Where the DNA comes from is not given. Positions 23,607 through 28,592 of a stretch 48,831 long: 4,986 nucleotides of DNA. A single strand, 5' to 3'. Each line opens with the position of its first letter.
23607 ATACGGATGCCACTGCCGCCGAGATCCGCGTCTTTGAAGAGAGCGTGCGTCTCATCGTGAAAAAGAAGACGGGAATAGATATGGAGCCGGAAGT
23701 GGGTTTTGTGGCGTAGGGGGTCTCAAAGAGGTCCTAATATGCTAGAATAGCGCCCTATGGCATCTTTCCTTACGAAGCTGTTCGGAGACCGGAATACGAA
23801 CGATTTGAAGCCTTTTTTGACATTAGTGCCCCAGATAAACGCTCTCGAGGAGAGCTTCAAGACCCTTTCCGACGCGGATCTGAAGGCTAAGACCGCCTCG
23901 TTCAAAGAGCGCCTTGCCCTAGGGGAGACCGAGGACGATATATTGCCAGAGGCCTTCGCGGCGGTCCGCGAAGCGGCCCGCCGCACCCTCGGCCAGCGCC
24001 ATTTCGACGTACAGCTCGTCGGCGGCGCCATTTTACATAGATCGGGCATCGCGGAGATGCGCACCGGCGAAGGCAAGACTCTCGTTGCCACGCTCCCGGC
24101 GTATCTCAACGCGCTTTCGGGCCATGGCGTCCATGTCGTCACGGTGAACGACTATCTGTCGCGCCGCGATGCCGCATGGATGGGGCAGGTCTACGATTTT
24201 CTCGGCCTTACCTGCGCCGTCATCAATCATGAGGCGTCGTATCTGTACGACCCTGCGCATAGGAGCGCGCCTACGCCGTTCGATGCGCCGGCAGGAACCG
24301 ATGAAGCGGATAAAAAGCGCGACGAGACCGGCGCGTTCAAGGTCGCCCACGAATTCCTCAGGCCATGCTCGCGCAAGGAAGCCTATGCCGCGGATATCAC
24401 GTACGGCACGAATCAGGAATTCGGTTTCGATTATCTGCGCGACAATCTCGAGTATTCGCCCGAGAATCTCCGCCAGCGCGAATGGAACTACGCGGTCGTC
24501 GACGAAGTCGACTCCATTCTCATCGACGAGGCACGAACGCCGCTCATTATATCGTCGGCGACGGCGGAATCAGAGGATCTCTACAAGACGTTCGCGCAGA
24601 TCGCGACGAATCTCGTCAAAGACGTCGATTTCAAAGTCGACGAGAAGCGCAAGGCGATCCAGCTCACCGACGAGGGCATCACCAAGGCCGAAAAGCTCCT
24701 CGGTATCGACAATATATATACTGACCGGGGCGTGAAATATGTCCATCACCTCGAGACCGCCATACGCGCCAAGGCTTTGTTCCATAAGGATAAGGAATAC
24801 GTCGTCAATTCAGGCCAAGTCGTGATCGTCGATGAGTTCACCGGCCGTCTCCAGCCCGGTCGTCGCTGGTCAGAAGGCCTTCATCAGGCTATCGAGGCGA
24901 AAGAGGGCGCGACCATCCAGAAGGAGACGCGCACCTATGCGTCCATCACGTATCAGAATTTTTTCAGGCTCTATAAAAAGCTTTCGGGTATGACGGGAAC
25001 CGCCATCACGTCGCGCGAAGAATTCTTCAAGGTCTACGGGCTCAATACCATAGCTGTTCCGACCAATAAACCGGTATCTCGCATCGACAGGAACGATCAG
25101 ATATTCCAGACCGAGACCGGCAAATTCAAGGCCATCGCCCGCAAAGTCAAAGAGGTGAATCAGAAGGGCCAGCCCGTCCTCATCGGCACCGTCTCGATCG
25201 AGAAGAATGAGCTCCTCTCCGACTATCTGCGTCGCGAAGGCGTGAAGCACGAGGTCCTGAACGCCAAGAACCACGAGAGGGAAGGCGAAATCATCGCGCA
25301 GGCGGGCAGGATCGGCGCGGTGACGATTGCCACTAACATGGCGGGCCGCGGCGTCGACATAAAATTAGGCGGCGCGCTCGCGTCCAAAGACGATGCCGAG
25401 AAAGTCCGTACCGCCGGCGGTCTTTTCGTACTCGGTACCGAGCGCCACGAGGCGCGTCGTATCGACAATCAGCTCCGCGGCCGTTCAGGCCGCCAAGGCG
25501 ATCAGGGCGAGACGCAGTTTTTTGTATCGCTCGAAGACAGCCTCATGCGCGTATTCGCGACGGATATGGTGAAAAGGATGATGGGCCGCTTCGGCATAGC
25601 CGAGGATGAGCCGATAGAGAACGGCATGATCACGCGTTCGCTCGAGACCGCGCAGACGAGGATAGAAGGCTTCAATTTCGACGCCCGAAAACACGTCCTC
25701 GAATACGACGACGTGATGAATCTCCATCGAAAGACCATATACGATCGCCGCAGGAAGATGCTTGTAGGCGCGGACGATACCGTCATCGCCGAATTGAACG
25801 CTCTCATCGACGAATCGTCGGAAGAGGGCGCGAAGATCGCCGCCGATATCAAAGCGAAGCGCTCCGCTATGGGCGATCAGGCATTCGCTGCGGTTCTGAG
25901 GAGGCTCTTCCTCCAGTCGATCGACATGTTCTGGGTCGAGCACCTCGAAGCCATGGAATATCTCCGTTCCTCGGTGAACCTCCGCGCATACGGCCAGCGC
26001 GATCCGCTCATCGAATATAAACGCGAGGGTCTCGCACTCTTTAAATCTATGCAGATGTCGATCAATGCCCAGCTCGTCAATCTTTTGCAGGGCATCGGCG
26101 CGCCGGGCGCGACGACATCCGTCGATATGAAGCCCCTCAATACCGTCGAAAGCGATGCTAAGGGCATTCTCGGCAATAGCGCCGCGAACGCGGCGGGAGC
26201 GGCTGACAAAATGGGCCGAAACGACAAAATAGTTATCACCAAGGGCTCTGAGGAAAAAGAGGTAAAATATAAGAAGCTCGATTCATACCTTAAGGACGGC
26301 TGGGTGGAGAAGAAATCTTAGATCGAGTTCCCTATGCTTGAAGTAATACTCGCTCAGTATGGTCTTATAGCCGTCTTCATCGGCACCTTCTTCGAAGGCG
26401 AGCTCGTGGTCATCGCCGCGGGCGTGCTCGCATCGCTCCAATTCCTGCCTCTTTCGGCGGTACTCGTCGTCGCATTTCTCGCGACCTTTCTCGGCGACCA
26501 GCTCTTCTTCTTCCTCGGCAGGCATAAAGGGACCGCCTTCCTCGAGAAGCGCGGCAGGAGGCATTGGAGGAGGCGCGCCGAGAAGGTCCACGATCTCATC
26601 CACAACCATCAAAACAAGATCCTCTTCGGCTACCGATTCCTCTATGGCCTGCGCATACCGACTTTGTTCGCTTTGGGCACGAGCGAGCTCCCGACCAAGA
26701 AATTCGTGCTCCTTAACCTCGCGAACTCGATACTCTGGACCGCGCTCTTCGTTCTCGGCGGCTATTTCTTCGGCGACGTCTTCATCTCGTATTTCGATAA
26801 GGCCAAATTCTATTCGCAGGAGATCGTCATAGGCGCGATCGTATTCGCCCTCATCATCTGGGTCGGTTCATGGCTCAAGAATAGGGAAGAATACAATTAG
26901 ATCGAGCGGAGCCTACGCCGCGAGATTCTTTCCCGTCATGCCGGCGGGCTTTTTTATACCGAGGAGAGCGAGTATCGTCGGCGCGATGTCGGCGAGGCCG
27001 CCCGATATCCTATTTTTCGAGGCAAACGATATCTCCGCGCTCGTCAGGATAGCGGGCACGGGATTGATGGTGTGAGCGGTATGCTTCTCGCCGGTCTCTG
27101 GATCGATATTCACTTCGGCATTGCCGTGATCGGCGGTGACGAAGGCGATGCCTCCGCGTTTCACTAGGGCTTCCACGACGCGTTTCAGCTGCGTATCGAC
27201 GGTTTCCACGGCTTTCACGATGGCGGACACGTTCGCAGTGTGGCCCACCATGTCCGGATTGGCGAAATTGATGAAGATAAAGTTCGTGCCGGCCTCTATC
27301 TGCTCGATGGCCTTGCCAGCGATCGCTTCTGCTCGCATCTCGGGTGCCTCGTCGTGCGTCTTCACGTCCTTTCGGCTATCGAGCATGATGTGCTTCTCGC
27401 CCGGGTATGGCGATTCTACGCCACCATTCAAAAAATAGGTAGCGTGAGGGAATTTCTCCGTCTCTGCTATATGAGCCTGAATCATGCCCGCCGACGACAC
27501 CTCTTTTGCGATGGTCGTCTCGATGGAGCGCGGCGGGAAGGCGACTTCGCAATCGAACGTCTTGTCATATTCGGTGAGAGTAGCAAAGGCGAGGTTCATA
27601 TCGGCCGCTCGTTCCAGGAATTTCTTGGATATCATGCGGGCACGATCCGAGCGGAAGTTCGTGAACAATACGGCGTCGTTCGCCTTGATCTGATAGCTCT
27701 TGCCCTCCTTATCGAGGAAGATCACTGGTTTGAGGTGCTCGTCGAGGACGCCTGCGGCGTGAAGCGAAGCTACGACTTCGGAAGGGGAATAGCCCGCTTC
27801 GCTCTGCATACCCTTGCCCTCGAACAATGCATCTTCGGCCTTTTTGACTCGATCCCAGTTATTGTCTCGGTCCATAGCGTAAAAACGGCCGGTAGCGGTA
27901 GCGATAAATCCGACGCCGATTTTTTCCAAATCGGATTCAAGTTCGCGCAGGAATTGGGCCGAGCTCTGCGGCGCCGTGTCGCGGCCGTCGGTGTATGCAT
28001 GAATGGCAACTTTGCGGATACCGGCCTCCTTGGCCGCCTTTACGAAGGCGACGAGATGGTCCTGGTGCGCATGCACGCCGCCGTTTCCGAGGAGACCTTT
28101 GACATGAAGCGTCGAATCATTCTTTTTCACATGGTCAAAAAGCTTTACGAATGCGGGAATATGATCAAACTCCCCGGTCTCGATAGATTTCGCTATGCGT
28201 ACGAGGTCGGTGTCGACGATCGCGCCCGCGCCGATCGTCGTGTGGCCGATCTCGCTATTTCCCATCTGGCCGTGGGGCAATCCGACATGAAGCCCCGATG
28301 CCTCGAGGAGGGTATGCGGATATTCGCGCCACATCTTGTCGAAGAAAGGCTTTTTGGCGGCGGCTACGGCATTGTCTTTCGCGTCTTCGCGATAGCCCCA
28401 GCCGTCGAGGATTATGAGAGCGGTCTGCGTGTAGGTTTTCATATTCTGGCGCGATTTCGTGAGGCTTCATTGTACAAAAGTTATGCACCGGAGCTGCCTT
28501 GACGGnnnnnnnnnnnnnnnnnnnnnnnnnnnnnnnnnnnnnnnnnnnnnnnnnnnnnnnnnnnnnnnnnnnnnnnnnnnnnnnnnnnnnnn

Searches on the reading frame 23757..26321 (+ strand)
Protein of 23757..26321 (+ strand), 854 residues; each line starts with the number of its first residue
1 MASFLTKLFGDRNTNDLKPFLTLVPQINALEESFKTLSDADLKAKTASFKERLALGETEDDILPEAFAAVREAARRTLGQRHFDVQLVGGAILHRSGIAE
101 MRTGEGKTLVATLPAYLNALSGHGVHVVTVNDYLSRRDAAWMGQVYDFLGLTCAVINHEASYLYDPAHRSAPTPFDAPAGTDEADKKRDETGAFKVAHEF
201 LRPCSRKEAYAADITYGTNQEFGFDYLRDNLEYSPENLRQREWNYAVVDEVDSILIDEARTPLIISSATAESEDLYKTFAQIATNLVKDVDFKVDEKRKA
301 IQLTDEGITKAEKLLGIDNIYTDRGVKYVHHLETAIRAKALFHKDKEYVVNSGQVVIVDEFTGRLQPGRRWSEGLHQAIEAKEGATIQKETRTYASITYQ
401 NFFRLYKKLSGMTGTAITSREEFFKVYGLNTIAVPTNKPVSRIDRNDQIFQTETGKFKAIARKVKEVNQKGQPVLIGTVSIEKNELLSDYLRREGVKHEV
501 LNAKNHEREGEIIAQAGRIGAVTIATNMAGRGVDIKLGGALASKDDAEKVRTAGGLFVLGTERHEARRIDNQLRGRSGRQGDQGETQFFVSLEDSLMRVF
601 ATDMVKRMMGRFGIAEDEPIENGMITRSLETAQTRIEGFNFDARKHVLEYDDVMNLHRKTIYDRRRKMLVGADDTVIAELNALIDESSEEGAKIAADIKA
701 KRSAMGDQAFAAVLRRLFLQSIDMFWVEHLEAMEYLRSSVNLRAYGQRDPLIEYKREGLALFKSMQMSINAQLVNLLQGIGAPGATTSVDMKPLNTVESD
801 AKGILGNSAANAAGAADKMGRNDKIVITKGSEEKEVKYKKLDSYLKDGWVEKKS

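Call 5: search_protein_families(library=pfam, proteins=[window:23757-26321:+], max_evalue=0.01)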
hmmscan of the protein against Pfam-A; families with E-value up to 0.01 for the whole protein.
window:23757-26321:+ (854 aa): 6 families
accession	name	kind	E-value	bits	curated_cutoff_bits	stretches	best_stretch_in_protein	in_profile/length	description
PF07517.20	SecA_DEAD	-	1.3e-119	399.2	24.6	1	6-423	2-289/290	SecA DEAD-like domain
PF21090.3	P-loop_SecA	-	1.1e-77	260.7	27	2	439-543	1-105/205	SecA P-loop domain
PF07516.18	SecA_SW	-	5.6e-46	157.6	26.7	2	693-777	114-196/200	SecA Wing and Scaffold domain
PF01043.26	SecA_PP_bind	-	8.6e-42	142.6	23.5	1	272-380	2-110/110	SecA preprotein cross-linking domain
PF00270.35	DEAD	-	0.0048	17.1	26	0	95-119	15-39/167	DEAD/DEAH box helicase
PF00271.37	Helicase_C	-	0.0066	17.1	23.5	0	461-536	7-82/110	Helicase conserved C-terminal domain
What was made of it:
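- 22655..26900 (+): Conserved backbone downstream of the island: murB, secA and a DedA/VTT-family membrane protein. This is context, not part of the island. Pfam (call 5).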

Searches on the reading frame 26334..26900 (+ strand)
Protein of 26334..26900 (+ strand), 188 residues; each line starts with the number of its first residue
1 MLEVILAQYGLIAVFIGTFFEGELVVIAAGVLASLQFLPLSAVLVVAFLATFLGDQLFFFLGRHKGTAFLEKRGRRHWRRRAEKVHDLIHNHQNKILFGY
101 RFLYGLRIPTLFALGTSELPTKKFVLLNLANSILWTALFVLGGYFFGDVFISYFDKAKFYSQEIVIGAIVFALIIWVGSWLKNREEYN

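Call 5: search_protein_families(library=pfam, proteins=[window:26334-26900:+], max_evalue=0.01)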
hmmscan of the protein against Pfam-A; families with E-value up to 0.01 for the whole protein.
window:26334-26900:+ (188 aa): 1 family
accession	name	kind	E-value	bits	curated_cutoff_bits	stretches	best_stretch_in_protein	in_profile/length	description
PF09335.16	VTT_dom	-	2.4e-17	64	33.9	1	22-144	3-122/123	VTT domain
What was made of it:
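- On Three-component extracytoplasmic glycosylation: A DedA/VTT protein lies at 26334-26900 (call 5).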

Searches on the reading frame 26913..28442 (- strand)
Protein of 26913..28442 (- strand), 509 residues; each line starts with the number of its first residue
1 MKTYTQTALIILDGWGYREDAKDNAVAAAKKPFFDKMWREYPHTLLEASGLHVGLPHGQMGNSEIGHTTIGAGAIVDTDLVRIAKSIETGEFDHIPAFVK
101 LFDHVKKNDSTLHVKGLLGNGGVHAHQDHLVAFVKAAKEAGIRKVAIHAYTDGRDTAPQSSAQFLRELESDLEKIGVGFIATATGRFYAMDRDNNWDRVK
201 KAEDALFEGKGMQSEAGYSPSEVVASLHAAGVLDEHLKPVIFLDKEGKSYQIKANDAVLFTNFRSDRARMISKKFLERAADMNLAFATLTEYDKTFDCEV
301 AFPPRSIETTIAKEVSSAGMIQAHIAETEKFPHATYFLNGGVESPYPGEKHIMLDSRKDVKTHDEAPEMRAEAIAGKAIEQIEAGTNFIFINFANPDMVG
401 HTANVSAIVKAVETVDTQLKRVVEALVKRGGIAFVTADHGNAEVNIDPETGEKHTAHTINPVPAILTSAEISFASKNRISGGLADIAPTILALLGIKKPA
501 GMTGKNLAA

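Call 5: search_protein_families(library=pfam, proteins=[window:26913-28442:-], max_evalue=0.01)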
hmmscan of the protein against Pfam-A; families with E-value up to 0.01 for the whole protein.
window:26913-28442:- (509 aa): 4 families
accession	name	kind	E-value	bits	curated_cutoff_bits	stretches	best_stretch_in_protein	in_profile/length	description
PF01676.23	Metalloenzyme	-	1.1e-70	238.4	24.3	1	7-498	3-252/252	Metalloenzyme superfamily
PF06415.18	iPGM_N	-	1.8e-68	230.7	27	1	83-294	1-217/217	BPG-independent PGAM N-terminus (iPGM_N)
PF01663.27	Phosphodiest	-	4.3e-06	27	23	1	334-447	105-226/342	Type I phosphodiesterase / nucleotide pyrophosphatase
PF00884.28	Sulfatase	-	4.2e-05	23.5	25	1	389-496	200-301/301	Sulfatase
